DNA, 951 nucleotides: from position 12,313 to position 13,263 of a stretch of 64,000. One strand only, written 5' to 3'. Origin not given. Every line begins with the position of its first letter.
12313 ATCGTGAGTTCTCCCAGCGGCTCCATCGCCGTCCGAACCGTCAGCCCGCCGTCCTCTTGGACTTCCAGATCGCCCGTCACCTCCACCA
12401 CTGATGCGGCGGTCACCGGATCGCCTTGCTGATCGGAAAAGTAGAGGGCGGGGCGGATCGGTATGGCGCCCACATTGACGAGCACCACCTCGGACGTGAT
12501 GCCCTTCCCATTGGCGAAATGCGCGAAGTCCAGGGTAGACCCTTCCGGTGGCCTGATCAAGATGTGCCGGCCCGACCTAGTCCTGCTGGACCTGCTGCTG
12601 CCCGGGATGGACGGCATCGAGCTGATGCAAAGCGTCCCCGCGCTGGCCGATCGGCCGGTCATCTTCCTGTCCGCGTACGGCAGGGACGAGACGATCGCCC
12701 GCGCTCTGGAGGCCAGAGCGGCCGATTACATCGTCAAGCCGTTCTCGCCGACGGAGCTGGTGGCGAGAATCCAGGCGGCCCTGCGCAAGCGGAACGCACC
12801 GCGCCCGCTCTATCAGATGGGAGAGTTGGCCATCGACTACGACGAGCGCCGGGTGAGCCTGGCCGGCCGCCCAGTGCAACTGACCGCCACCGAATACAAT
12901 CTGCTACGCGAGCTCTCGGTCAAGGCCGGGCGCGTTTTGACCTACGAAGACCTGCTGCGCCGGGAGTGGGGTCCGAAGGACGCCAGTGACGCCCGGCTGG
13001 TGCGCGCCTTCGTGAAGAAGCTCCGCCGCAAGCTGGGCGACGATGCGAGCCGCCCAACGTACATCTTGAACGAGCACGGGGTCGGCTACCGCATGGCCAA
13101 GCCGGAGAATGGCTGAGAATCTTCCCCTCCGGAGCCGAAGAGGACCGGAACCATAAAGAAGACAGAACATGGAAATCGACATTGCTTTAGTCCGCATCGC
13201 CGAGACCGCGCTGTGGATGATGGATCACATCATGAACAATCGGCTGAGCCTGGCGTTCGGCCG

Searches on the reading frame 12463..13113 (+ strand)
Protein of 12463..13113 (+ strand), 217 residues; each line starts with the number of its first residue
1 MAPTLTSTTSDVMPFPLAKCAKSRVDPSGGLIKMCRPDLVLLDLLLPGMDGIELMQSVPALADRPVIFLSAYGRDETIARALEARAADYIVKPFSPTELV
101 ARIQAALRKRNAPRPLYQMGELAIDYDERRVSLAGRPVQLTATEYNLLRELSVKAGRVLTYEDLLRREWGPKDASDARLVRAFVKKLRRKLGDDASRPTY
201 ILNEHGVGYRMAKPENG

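Call 11: search_protein_families(library=pfam, proteins=[window:12463-13113:+], max_evalue=0.001)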
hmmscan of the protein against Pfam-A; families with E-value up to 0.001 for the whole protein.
window:12463-13113:+ (217 aa): 2 families
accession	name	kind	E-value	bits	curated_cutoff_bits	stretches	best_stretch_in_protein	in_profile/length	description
PF00486.34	Trans_reg_C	-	3.4e-19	69.1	26.2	1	135-211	1-77/77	Transcriptional regulatory protein, C terminal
PF00072.30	Response_reg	-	2e-17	63.8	30.2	1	32-104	38-111/111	Response regulator receiver domain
